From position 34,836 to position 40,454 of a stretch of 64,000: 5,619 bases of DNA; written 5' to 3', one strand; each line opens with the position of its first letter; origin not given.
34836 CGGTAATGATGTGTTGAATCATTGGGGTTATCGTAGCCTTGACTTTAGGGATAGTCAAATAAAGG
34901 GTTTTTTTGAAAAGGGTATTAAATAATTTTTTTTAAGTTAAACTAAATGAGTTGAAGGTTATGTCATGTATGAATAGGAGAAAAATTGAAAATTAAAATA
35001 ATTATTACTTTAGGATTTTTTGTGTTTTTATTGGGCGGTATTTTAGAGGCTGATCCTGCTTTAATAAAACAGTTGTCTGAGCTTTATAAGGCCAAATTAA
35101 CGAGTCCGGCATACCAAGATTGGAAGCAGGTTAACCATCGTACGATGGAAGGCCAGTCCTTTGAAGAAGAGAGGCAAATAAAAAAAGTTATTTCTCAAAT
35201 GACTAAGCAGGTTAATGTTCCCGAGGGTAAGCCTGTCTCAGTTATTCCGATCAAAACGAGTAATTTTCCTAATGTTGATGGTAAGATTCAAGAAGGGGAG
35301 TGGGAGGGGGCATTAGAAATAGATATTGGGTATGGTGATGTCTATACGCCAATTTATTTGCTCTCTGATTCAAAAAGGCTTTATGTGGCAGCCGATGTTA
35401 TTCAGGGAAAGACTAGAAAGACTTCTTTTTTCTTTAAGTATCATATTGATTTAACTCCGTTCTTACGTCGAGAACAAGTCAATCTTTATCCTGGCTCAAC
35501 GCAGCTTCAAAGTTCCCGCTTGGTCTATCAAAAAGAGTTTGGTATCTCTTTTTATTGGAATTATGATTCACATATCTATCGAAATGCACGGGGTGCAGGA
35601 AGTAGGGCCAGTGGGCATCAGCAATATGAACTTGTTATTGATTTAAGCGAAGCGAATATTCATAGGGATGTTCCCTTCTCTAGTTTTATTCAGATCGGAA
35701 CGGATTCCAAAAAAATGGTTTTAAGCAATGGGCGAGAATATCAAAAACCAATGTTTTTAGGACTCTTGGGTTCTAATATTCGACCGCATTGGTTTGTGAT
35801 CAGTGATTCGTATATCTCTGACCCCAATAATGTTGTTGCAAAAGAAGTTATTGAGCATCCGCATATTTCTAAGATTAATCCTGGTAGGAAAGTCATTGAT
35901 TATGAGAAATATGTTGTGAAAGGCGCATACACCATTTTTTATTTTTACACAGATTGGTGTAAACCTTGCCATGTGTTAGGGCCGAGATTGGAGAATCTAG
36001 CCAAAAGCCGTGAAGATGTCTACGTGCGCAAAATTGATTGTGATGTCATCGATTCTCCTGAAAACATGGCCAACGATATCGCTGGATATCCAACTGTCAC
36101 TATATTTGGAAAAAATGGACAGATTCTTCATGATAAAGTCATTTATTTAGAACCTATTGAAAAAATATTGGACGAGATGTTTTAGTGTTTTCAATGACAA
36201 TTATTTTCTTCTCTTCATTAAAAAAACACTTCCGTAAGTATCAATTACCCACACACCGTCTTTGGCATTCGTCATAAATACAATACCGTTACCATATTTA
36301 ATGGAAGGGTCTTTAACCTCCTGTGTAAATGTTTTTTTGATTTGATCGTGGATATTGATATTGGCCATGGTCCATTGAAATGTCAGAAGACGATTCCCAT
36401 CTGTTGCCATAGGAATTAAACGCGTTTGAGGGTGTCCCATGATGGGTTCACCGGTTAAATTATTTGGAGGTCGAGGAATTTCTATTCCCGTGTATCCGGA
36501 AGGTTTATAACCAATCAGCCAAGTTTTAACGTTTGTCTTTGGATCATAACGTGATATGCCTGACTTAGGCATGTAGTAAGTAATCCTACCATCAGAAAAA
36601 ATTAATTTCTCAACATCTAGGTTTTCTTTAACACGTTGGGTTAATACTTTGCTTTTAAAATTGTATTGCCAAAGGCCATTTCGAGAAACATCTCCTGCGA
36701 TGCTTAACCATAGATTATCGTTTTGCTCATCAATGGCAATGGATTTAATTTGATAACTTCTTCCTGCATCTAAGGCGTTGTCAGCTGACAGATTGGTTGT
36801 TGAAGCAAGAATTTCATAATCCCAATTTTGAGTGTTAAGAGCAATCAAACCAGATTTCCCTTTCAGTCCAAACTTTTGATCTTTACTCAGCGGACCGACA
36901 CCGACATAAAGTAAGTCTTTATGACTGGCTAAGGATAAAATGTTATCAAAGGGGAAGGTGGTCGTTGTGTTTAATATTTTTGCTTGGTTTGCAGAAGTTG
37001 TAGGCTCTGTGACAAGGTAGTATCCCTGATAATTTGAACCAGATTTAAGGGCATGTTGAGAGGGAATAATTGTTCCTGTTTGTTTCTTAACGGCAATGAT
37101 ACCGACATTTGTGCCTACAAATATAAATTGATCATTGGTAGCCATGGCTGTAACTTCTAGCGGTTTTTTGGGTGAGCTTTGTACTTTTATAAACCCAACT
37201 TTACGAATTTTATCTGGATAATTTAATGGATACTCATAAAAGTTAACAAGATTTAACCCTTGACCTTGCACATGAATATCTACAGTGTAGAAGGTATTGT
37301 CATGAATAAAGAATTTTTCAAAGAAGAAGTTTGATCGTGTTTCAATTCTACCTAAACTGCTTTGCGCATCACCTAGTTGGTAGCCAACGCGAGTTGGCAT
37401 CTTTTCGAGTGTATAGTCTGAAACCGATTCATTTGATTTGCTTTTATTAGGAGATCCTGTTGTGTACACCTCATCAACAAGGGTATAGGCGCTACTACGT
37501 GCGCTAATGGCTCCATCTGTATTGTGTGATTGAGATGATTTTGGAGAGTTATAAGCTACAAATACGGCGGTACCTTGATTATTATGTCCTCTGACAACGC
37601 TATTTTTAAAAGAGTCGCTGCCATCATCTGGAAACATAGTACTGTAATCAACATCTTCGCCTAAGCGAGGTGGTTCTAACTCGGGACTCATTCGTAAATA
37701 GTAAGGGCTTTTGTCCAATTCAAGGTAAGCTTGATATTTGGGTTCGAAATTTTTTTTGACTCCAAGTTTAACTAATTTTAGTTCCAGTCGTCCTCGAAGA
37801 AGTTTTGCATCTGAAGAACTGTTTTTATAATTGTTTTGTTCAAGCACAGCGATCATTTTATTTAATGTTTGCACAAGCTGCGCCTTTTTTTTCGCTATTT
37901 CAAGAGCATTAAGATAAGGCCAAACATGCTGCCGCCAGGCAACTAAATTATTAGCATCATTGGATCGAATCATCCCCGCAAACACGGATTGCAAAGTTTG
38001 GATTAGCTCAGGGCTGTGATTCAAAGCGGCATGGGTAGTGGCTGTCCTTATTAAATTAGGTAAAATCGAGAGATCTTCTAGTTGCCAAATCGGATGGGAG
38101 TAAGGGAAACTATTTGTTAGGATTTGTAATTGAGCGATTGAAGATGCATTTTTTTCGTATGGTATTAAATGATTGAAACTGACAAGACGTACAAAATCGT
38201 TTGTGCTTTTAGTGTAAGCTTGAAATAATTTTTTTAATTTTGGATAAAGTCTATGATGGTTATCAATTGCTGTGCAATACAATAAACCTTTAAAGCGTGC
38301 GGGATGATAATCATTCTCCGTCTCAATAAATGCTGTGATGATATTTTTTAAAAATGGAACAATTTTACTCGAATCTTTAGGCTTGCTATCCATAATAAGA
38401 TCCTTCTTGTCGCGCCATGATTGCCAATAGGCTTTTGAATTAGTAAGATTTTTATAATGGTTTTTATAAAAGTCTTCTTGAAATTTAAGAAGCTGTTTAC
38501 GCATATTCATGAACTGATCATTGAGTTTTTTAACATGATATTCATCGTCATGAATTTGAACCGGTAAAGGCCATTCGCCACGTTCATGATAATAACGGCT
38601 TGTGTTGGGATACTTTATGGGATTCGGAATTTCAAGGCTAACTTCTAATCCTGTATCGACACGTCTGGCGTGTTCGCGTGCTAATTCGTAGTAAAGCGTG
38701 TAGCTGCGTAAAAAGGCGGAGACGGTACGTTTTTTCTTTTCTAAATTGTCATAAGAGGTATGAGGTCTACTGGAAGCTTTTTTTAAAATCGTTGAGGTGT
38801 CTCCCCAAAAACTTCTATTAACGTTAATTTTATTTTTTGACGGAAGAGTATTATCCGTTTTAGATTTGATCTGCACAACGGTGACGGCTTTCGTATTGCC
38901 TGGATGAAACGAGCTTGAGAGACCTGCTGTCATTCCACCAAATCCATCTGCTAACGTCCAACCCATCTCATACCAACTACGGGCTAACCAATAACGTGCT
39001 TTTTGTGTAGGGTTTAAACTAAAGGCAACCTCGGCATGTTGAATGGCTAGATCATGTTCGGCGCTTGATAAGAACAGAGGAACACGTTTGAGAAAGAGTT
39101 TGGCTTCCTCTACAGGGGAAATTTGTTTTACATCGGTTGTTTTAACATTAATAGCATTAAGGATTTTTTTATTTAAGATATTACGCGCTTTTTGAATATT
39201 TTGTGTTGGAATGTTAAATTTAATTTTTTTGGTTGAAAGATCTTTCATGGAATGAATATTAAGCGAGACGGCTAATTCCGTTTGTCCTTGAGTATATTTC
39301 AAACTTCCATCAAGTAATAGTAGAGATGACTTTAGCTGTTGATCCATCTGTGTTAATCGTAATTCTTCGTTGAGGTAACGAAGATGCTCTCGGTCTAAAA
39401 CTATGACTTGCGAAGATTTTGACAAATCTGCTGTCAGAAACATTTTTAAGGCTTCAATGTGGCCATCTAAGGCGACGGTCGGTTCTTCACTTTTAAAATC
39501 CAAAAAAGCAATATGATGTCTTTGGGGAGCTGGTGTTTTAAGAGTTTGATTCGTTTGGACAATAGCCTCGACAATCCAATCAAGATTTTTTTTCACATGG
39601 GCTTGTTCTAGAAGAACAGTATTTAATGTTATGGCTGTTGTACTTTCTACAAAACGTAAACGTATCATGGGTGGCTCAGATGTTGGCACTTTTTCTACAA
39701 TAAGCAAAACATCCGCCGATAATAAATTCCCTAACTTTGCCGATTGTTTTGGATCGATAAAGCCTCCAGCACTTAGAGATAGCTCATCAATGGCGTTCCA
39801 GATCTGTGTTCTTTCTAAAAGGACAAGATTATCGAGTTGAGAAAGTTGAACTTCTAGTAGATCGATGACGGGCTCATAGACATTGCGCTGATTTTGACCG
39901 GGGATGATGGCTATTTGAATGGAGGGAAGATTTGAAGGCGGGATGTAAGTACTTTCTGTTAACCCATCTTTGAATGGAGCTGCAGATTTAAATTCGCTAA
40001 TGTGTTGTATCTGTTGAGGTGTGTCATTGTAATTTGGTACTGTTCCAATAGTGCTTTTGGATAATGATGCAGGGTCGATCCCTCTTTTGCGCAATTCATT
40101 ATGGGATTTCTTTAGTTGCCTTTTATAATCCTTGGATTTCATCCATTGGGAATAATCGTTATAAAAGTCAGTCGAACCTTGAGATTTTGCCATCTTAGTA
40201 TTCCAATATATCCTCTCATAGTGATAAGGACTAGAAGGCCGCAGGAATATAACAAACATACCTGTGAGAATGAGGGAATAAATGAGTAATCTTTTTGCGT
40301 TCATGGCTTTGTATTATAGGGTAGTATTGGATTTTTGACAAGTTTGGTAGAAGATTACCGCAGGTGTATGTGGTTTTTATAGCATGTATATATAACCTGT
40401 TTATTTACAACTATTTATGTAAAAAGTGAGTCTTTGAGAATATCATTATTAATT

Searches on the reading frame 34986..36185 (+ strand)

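Call 47: search_protein_families(library=pfam, proteins=[window:34986-36185:+], max_evalue=0.00001)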
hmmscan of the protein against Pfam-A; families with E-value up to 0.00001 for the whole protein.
window:34986-36185:+ (399 aa): 1 family
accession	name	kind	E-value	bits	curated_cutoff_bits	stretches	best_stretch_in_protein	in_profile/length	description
PF00085.26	Thioredoxin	-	7.6e-11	42.4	23.5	1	306-381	10-85/103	Thioredoxin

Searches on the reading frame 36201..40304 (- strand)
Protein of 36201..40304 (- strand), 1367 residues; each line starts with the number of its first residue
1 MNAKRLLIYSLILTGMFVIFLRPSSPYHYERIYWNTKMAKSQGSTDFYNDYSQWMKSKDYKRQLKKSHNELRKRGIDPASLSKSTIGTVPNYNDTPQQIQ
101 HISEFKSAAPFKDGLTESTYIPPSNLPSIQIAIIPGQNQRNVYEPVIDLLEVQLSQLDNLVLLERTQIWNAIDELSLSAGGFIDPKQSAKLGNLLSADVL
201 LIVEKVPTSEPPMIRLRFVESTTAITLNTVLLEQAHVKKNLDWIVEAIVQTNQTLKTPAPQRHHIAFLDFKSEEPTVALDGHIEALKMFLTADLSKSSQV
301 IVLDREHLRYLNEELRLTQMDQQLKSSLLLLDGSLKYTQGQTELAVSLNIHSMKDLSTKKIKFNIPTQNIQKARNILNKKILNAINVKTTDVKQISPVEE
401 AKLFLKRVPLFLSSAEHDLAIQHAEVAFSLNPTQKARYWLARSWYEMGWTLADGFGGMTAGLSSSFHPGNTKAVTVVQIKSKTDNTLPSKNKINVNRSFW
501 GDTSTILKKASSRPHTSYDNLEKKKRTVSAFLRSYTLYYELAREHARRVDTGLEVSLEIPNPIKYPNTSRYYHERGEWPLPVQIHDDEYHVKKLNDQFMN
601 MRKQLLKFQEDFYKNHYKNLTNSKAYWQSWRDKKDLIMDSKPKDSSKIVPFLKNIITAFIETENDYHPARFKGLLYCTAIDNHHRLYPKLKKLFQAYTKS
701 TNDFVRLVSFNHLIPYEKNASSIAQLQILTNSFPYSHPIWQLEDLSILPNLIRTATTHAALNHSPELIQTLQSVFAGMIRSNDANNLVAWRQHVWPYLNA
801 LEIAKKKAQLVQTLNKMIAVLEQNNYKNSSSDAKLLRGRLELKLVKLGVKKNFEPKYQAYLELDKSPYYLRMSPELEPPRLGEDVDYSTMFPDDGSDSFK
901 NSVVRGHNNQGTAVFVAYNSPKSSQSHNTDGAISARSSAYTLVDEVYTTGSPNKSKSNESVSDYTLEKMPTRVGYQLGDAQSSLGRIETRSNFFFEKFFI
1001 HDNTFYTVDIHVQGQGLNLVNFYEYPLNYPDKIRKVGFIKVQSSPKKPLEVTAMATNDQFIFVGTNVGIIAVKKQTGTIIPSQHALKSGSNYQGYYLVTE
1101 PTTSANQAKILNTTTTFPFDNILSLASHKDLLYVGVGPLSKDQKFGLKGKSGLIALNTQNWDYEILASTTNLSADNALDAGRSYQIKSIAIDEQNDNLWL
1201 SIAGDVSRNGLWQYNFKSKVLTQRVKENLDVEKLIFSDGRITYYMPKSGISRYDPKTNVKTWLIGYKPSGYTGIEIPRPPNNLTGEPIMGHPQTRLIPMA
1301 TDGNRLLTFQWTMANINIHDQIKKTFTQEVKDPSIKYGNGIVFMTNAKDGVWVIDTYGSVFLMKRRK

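Call 6: search_protein_families(library=pfam, proteins=[window:36201-40304:-], max_evalue=0.01)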
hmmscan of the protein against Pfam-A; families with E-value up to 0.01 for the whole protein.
window:36201-40304:- (1367 aa): 1 family
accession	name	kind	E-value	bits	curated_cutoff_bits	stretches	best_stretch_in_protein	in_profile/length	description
PF03783.19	CsgG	-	9.8e-05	22.2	20.8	0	140-202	34-95/210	Curli production assembly/transport component CsgG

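Call 19: search_protein_families(library=ncbifam, proteins=[window:36201-40304:-], max_evalue=0.1)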
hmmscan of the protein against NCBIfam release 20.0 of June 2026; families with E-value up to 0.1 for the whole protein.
window:36201-40304:- (1367 aa): 0 families
